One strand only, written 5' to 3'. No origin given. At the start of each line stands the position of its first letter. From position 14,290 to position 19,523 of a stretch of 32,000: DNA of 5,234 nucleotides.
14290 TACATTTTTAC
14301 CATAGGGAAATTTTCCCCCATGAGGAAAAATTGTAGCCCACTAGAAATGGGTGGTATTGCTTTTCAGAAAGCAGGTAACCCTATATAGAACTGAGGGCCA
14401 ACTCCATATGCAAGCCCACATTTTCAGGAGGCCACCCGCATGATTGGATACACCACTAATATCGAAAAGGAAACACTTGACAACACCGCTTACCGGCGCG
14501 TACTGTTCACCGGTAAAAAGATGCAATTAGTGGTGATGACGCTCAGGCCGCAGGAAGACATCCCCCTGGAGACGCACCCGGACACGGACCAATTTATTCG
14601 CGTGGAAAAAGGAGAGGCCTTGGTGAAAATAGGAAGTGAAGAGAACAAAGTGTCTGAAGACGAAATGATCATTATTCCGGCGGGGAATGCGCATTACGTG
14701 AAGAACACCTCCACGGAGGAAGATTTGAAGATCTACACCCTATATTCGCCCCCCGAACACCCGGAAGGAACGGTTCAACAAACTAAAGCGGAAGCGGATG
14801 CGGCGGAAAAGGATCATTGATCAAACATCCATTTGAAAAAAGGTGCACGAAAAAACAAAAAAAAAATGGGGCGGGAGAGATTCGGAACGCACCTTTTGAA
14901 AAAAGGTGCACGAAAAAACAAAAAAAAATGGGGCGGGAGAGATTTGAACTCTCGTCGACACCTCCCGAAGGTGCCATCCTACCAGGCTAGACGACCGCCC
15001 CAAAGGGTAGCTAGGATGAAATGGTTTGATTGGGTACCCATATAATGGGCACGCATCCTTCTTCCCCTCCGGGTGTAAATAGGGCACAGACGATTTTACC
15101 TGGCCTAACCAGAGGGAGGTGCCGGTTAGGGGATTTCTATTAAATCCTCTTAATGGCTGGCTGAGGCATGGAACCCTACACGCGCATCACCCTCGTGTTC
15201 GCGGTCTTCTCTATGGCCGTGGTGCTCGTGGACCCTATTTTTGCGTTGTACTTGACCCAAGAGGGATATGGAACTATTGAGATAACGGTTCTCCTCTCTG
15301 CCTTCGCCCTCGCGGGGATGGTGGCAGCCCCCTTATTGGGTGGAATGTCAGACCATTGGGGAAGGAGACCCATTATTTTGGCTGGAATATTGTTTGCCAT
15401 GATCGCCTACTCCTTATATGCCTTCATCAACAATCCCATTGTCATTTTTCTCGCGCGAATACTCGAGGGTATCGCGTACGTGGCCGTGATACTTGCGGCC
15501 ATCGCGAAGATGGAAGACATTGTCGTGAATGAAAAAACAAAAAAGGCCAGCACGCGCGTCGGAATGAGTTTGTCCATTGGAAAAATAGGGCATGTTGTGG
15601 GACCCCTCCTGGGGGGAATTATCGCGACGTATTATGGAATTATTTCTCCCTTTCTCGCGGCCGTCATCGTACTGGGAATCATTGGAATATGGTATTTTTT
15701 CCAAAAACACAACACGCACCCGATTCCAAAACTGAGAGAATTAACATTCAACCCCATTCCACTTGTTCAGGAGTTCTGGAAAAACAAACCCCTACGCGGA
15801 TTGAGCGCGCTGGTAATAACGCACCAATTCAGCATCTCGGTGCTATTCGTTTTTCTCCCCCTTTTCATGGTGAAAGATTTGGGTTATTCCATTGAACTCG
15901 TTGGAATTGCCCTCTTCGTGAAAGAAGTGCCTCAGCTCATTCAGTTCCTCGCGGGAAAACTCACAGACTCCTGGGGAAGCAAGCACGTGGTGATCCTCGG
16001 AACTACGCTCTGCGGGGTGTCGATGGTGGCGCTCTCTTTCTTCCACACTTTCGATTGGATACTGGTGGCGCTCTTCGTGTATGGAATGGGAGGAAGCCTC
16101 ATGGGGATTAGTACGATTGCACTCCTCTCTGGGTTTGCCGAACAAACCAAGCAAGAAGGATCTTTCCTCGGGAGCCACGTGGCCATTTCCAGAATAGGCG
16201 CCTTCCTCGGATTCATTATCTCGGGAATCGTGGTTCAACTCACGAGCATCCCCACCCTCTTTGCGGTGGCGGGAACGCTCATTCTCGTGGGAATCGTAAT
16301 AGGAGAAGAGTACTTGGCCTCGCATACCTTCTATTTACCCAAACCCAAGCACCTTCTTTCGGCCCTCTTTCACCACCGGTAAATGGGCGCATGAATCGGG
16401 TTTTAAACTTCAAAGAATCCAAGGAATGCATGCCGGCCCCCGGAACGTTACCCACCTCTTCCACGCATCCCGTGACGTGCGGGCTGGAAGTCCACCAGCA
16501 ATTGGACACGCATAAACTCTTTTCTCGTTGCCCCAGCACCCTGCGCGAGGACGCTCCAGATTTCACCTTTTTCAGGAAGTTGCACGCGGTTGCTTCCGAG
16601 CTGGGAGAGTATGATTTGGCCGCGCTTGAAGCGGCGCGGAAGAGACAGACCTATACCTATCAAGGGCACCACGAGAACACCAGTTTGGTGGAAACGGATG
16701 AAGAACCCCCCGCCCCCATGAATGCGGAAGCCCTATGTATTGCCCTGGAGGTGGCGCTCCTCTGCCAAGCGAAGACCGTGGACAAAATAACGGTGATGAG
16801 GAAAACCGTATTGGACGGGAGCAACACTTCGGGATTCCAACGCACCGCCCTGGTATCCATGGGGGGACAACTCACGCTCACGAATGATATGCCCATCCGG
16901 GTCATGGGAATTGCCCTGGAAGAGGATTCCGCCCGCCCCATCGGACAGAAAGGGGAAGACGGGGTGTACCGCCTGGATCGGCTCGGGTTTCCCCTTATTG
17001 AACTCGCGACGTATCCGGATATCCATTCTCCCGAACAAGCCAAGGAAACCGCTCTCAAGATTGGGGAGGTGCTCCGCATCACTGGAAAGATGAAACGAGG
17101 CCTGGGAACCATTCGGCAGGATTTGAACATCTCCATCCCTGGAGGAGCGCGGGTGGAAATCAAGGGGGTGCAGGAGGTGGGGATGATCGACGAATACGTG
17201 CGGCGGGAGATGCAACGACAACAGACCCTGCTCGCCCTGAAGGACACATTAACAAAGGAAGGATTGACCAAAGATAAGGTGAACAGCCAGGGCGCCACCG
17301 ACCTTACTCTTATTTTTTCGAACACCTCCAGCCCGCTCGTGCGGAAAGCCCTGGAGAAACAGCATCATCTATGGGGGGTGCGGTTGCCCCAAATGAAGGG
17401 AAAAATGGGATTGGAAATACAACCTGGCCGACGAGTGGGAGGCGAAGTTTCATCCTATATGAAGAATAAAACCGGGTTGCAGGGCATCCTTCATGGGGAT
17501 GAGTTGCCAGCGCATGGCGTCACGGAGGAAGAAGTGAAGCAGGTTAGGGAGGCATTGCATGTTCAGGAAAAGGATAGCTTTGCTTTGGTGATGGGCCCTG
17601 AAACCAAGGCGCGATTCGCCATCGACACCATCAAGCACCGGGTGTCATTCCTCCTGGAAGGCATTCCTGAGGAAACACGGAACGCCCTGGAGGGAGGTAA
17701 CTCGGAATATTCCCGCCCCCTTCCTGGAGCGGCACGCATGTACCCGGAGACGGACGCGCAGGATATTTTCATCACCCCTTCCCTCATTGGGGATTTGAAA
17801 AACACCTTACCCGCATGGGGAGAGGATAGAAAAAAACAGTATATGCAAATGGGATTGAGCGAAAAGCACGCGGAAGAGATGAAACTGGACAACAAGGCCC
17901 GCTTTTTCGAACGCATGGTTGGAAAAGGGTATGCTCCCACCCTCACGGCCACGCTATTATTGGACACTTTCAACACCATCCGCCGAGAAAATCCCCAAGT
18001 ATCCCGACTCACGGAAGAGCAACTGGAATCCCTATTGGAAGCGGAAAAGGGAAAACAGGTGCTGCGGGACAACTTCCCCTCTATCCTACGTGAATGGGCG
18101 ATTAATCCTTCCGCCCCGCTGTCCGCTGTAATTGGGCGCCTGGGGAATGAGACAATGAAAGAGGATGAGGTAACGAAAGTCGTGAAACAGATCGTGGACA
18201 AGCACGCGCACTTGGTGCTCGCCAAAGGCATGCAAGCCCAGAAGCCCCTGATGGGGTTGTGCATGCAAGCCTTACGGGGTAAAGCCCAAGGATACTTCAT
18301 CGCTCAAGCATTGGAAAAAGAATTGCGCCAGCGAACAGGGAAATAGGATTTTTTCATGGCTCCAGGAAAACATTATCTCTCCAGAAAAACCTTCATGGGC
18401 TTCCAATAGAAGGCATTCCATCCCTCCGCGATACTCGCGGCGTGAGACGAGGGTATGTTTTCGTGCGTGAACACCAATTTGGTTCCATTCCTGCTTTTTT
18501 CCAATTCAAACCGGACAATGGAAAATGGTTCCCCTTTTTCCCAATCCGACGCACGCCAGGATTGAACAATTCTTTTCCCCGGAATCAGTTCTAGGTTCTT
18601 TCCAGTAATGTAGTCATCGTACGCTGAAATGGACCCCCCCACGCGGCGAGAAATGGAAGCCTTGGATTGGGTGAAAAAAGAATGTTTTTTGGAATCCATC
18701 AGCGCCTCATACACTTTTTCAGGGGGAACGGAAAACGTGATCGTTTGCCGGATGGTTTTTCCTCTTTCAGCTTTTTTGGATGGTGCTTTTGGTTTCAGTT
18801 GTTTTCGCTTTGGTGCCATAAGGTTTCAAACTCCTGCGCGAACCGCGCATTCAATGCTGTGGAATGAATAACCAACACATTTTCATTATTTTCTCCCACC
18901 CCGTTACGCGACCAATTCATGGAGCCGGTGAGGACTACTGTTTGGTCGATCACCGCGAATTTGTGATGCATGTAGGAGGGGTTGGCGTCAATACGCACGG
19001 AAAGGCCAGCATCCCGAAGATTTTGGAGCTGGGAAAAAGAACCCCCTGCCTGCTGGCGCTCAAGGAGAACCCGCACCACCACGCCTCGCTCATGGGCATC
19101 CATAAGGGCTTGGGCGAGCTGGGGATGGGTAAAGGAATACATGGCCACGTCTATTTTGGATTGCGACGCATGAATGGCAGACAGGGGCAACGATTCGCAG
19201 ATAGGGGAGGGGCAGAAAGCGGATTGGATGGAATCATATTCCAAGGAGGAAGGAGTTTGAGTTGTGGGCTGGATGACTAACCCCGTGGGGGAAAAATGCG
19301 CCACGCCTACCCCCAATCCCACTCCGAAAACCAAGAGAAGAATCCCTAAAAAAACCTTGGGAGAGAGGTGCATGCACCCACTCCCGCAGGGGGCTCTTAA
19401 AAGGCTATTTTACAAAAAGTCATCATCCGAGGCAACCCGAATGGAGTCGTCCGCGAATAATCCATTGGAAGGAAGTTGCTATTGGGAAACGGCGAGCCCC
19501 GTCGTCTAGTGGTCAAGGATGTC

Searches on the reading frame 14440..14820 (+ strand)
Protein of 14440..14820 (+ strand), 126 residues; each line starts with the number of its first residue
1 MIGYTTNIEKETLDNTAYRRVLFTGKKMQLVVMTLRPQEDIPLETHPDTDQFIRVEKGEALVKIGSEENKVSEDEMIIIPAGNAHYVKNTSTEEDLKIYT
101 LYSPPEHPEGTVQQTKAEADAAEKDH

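Call 25: search_protein_families(library=pfam, proteins=[window:14440-14820:+], max_evalue=0.01)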
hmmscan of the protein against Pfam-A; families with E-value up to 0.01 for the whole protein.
window:14440-14820:+ (126 aa): 5 families
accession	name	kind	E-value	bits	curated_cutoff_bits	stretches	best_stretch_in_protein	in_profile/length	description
PF07883.17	Cupin_2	-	1.4e-15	57.2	27.2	1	32-101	2-69/70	Cupin domain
PF00190.28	Cupin_1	-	8.4e-06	25.9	22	1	29-109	34-121/151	Cupin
PF01050.24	MannoseP_isomer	-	1.2e-05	25.9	23.6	1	20-91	20-91/116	Mannose-6-phosphate isomerase C-terminal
PF02041.22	Auxin_BP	-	0.00096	19.3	21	1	21-105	37-129/167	Auxin binding protein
PF02311.25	AraC_binding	-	0.00098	19.3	21.1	1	40-106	15-79/135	AraC-like ligand binding domain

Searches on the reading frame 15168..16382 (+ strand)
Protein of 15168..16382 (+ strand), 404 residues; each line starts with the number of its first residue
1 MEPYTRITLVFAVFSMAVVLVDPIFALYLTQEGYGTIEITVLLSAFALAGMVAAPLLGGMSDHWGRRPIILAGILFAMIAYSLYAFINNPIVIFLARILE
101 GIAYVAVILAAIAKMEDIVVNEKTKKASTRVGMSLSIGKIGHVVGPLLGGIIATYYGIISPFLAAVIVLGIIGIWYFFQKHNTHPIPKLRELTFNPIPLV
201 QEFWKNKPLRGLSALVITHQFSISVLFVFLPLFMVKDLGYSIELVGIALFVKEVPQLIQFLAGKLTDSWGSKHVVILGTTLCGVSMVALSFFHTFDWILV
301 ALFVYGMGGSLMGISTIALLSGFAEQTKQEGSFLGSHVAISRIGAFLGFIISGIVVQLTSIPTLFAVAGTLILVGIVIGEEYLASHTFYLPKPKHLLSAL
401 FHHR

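Call 25: search_protein_families(library=pfam, proteins=[window:15168-16382:+], max_evalue=0.01)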
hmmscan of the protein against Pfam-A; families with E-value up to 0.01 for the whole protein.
window:15168-16382:+ (404 aa): 5 families
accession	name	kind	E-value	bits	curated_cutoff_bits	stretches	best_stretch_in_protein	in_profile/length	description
PF07690.21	MFS_1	-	4.1e-47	161.2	33.4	2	8-249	2-246/347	Major Facilitator Superfamily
PF12832.13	MFS_1_like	-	2.9e-16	59.9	25.2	1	5-366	2-372/373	MFS_1 like family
PF13347.12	MFS_2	-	2e-11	43.5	27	2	163-361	177-386/427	MFS/sugar transport protein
PF00083.30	Sugar_tr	-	6.5e-09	35.6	22.3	2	35-103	44-115/452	Sugar (and other) transporter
PF03137.26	OATP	-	0.00011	21.1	25.8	0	292-358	130-195/545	Organic Anion Transporter Polypeptide (OATP) family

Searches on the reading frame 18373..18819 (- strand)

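Call 25: search_protein_families(library=pfam, proteins=[window:18373-18819:-], max_evalue=0.01)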
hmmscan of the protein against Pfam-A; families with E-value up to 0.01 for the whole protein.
window:18373-18819:- (148 aa): 1 family
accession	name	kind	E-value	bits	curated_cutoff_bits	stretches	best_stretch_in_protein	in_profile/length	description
PF08327.17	AHSA1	-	1e-20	74.7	22.1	1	31-146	2-124/125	Activator of Hsp90 ATPase homolog 1-like protein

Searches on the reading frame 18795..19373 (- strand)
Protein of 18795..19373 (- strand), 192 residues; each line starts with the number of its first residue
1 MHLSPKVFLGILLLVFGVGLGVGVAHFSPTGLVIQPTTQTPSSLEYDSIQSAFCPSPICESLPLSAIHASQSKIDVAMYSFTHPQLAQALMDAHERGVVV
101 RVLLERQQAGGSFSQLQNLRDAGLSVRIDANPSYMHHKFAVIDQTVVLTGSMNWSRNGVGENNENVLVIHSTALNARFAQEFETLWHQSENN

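Call 26: search_protein_families(library=pfam, proteins=[window:18795-19373:-], max_evalue=0.01)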
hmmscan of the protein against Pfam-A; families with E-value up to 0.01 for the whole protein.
window:18795-19373:- (192 aa): 3 families
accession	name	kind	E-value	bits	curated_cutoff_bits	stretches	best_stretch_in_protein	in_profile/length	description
PF13091.12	PLDc_2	-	7.3e-33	113.6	27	1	65-186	3-132/132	PLD-like domain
PF07894.18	SACK1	-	6.5e-08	32.9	21.4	0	66-111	133-179/274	Scaffolding anchor of CK1 domain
PF00614.28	PLDc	-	0.00065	20.1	21.9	1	134-156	4-26/28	Phospholipase D Active site motif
